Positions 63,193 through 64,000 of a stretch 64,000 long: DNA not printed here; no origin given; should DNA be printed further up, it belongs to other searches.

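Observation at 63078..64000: Integration scar: tRNA-Thr(CGT) 3' half plus inward-facing tyrosine integrase and a G+C jump mark the edge of an element outside the window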

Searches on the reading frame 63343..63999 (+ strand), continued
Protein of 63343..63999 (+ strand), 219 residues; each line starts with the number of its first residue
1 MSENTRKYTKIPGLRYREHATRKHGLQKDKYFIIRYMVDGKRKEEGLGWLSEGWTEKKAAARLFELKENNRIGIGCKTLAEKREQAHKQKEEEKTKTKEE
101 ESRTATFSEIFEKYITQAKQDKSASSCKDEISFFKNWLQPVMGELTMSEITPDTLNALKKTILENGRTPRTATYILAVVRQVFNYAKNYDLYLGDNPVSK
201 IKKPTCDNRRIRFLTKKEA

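Call 42: search_solved_structures(query=P0017, max_evalue=0.001)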
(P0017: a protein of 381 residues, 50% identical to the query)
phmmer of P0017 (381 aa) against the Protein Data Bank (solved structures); distinct sequences matched with E-value up to 0.001: 17.
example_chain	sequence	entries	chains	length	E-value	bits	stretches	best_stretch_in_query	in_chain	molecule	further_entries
5hxy_A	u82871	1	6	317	1.2e-19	73.9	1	127-373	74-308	Tyrosine recombinase XerA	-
4a8e_A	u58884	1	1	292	5.7e-14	55.2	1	150-376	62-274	PROBABLE TYROSINE RECOMBINASE XERC-LIKE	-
5c6k_A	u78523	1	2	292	5.7e-13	52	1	149-374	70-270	Integrase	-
1a0p_A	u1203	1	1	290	8.5e-12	48.1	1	151-373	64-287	SITE-SPECIFIC RECOMBINASE XERD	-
1aih_A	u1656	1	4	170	3.3e-11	46.1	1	199-374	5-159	HP1 INTEGRASE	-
5jjv_A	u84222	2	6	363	1.3e-10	44.2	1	172-376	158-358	Tyrosine recombinase XerH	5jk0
5dcf_A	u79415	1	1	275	2.1e-09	40.2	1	213-373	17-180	Tyrosine recombinase XerD,DNA translocase FtsK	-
9i5v_14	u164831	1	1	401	1.5e-08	37.4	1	149-373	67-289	Ribosome-associated translation inhibitor RaiA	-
5dor_A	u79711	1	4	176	2.2e-08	36.9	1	199-374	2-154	Integrase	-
2a3v_A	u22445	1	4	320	1.3e-07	34.4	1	324-369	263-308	site-specific recombinase IntI4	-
6en0_A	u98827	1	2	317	7.4e-07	31.8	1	289-372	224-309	Int protein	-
6emy_A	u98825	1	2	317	1.2e-06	31.1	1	289-372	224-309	Int protein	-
6emz_A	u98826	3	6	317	1.9e-06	30.5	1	289-372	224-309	Int protein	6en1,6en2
1p7d_A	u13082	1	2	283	2.7e-05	26.7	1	135-364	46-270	Integrase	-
1z19_A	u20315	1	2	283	3.7e-05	26.2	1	135-364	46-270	Integrase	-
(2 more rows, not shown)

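Call 43: search_dna_similar(query=window:63343-63999:+, collection=phages, mode=protein, max_rows=12)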
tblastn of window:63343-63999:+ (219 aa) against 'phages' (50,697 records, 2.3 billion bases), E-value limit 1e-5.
No match.

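Call 44: search_dna_similar(query=window:63343-63999:+, collection=plasmids, mode=protein, max_rows=12)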
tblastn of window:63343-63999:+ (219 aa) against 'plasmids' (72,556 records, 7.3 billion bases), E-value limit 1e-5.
Records with a match: 31; places in all: 31; records where one place covers at least 80% of the query: 0.
Best place of each record, by identity: <60% 31.
By first word of the organism name: Pseudosulfitobacter 30; Acinetobacter 1.
By predicted mobility (MOB-suite, as given by PLSDB): non-mobilizable 31.
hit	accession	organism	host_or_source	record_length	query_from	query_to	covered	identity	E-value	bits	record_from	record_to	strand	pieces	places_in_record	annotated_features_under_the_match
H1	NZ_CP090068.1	Acinetobacter sp. SH20PTE14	pig manure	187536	106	218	52%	32.2%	9e-6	53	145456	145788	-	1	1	site-specific integrase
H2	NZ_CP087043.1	Pseudosulfitobacter pseudonitzschiae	Mediolabrus comicus,The surface ...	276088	121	218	45%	32.0%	4e-6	54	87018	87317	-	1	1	site-specific integrase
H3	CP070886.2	Pseudosulfitobacter pseudonitzschiae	Skeletonema costatum,The surface ...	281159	121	218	45%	32.0%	4e-6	54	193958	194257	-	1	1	tyrosine-type recombinase/integrase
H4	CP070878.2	Pseudosulfitobacter pseudonitzschiae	Skeletonema costatum,The surface ...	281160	121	218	45%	32.0%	4e-6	54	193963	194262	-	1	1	tyrosine-type recombinase/integrase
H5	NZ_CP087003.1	Pseudosulfitobacter pseudonitzschiae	Skeletonema costatum,The surface ...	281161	121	218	45%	32.0%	4e-6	54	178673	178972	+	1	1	site-specific integrase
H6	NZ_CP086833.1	Pseudosulfitobacter pseudonitzschiae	Trieres chinensis,The surface seawater ...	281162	121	218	45%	32.0%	4e-6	54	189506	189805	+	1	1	site-specific integrase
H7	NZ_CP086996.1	Pseudosulfitobacter pseudonitzschiae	Skeletonema costatum,The surface ...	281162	121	218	45%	32.0%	4e-6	54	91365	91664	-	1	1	site-specific integrase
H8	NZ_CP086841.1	Pseudosulfitobacter pseudonitzschiae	Trieres chinensis,The surface seawater ...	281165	121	218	45%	32.0%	4e-6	54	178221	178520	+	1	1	site-specific integrase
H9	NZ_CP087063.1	Pseudosulfitobacter pseudonitzschiae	Mediolabrus comicus,The surface ...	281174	121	218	45%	32.0%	4e-6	54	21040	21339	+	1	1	site-specific integrase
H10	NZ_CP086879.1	Pseudosulfitobacter pseudonitzschiae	Skeletonema costatum,The surface ...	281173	121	218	45%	32.0%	4e-6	54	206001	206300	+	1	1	site-specific integrase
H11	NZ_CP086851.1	Pseudosulfitobacter pseudonitzschiae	Skeletonema costatum,The surface ...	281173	121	218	45%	32.0%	4e-6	54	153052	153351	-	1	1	site-specific integrase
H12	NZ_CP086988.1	Pseudosulfitobacter pseudonitzschiae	Skeletonema costatum,The surface ...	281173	121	218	45%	32.0%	4e-6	54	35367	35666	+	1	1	site-specific integrase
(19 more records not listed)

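Call 58: predict_structure(alignment_id=A1)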
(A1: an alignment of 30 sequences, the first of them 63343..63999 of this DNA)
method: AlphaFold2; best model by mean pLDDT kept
length: 219 residues; sequences in the alignment: 30
mean_pLDDT: 90.9   pTM: 0.65
mean pLDDT of the five models: 90.9, 90.5, 89.5, 87.3, 87.2
residues with pLDDT >= 90: 172; 70-90: 37; 50-70: 8; < 50: 2
segments of 3 or more residues with pLDDT < 50: none
pLDDT, mean of each block of 10 residues (from residue 1): 71 93 92 94 94 94 93 90 90 85 91 97 97 97 96 96 94 96 96 93 77 72
secondary structure, 60 per line:
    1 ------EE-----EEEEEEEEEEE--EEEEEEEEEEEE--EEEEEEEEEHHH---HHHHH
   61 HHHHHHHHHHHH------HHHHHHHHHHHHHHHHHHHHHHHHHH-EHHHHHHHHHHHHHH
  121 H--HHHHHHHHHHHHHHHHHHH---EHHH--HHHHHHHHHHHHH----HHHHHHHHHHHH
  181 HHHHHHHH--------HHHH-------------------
elements in order: E14-24 E27-38 E41-49 H56-72 H79-104 H107-121 H124-142 H152-164 H169-188 H197-200

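Call 60: find_encoding_contigs(protein=P0028, flank=10000, max_places=3)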
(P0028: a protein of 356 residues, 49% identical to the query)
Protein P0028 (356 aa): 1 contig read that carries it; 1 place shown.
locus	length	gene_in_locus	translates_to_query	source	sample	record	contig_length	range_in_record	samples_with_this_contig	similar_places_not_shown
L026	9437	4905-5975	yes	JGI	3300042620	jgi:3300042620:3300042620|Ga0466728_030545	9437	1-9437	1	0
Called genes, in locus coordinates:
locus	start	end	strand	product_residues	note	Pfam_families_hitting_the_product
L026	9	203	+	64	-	PF08544:GHMP_kinases_C (weak)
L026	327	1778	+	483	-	PF03219:TLC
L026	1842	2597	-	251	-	PF13505:OMP_b-brl (weak)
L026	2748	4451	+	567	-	-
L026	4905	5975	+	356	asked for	PF00589:Phage_integrase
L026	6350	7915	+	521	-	-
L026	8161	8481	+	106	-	-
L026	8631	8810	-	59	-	-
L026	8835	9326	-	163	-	PF05838:Glyco_hydro_108, PF09374:PG_binding_3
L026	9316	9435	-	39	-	?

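Call 61: find_encoding_contigs(protein=P0035, flank=10000, max_places=3)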
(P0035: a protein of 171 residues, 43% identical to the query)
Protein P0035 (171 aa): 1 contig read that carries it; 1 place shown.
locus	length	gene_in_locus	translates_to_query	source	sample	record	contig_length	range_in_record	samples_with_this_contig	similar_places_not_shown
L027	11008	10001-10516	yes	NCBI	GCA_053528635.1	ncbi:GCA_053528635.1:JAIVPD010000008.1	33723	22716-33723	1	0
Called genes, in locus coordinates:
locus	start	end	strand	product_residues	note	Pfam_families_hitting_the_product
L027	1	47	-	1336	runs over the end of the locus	PF00109:ketoacyl-synt, PF02801:Ketoacyl-synt_C, PF16197:KAsynt_C_assoc, PF00698:Acyl_transf_1, PF00550:PP-binding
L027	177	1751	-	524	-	PF03060:NMO, PF21607:FabD_helical_ins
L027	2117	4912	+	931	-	PF00133:tRNA-synt_1, PF09334:tRNA-synt_1g, PF01406:tRNA-synt_1e (weak), PF01921:tRNA-synt_1f (weak), PF09334:tRNA-synt_1g (weak), PF08264:Anticodon_1, PF06827:zf-FPG_IleRS (weak)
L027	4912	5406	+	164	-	PF01252:Peptidase_A8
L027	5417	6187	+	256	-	PF01790:LGT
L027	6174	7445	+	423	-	PF06144:DNA_pol3_delta, PF21694:DNA_pol3_delta_C (weak)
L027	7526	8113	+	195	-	PF05685:Uma2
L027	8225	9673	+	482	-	PF00224:PK, PF02887:PK_C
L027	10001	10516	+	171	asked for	-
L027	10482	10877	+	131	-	PF00589:Phage_integrase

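Call 62: fold_search(model_id=the predicted structure, library=pdb)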
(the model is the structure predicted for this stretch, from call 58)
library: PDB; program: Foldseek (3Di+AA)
matches with E <= 10: 339; with E <= 0.001: 5
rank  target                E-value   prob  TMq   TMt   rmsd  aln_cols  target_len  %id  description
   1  1z1b_A                1.0e-04  1.00  0.44  0.28  17.5       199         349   16  Crystal structure of a lambda integrase dimer bound to a COC' core site (released 2005-06-28)
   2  2kd1_MODEL_1_A        2.6e-04  1.00  0.45  0.81   4.6       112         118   16  Solution NMR structure of the integrase-like domain from Bacillus cereus ordered locus BC_1272. Northeast Stru (released 2009-01-20)
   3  1z1g_A                3.5e-04  1.00  0.44  0.29  16.2       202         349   15  Crystal structure of a lambda integrase tetramer bound to a Holliday junction (released 2005-06-28)
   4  1z1b_B                4.1e-04  1.00  0.43  0.28  17.4       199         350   16  Crystal structure of a lambda integrase dimer bound to a COC' core site (released 2005-06-28)
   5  5j0n_F                4.9e-04  1.00  0.42  0.26  18.0       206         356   16  Lambda excision HJ intermediate (released 2017-02-08)
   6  2khv_MODEL_1_A        1.3e-03  1.00  0.39  0.77   1.8        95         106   24  Solution NMR structure of protein Nmul_A0922 from Nitrosospira multiformis. Northeast Structural Genomics Cons (released 2009-04-21)
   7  2kob_MODEL_1_A        1.3e-03  1.00  0.39  0.75   2.1       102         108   24  Solution NMR structure of CLOLEP_01837 (fragment 61-160) from Clostridium leptum. Northeast Structural Genomic (released 2009-09-29)
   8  1z1g_B                1.7e-03  1.00  0.46  0.31  17.3       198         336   15  Crystal structure of a lambda integrase tetramer bound to a Holliday junction (released 2005-06-28)
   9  2kj5_MODEL_1_A        1.9e-03  1.00  0.40  0.72   9.3       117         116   17  Solution NMR structure of a domain from a putative phage integrase protein Nmul_A0064 from Nitrosospira multif (released 2009-06-02)
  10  2kkp_MODEL_1_A        3.1e-03  1.00  0.41  0.72   2.9       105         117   22  Solution NMR structure of the phage integrase SAM-like Domain from Moth 1796 from Moorella thermoacetica. Nort (released 2009-09-08)
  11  5j0n_E                4.1e-03  1.00  0.41  0.33   1.8       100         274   14  Lambda excision HJ intermediate (released 2017-02-08)
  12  2kj9_MODEL_1_A        4.4e-03  1.00  0.39  0.68   2.1        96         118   17  NMR structure of IntB phage-integrase-like protein fragment 90-199 from Erwinia carotova subsp. atroseptica: N (released 2009-07-07)
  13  2kj8_MODEL_1_A        4.6e-03  1.00  0.38  0.68   2.0        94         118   23  NMR structure of fragment 87-196 from the putative phage integrase IntS of E. coli: Northeast Structural Genom (released 2009-07-07)
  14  1p7d_A                5.2e-03  1.00  0.41  0.32   2.0       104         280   13  Crystal structure of the Lambda Integrase (residues 75-356) bound to DNA (released 2003-08-12)
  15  1z19_A                6.6e-03  1.00  0.43  0.35   1.8       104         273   14  Crystal structure of a lambda integrase(75-356) dimer bound to a COC' core site (released 2005-06-28)
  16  5j0n_G                6.6e-03  1.00  0.42  0.27  16.0       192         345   15  Lambda excision HJ intermediate (released 2017-02-08)
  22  3ju0                  9.3e-02  0.99  0.25  0.52   5.8        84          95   23  Structure of the arm-type binding domain of HAI7 integrase (released 2009-10-06)
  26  3rmp_C                1.6e-01  0.99  0.23  0.61   3.6        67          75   15  Structural basis for the recognition of attP substrates by P4-like integrases (released 2012-04-25)
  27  3jtz                  1.9e-01  0.98  0.23  0.57   2.8        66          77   14  Structure of the arm-type binding domain of HPI integrase (released 2009-10-06)
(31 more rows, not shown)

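Call 65: search_protein_families(library=phrogs, proteins=[L026:6350-7915:+, L026:8161-8481:+, L026:8631-8810:-, L026:8835-9326:-, L026:2748-4451:+, L012:2893-3312:+, L012:3396-4211:+, L012:4456-4683:+, L012:4763-5089:+], max_evalue=0.001)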
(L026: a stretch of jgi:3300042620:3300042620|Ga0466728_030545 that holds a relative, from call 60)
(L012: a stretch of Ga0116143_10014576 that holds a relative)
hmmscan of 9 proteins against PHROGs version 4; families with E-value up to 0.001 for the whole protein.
L026:6350-7915:+ (521 aa): 0 families

L026:8161-8481:+ (106 aa): 0 families

L026:8631-8810:- (59 aa): 0 families

L026:8835-9326:- (163 aa): 2 families
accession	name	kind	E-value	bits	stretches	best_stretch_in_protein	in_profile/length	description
phrog_315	-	lysis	1.2e-47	163.9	1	2-161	331-484/677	endolysin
phrog_12853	-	unknown function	5.2e-25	89.4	1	7-121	4-130/131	-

L026:2748-4451:+ (567 aa): 0 families

L012:2893-3312:+ (139 aa): 0 families

L012:3396-4211:+ (271 aa): 0 families

L012:4456-4683:+ (75 aa): 1 family
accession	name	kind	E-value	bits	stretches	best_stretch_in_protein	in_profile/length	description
phrog_7241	-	transcription regulation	0.00023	22.2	1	16-55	64-104/122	transcriptional regulator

L012:4763-5089:+ (108 aa): 0 families
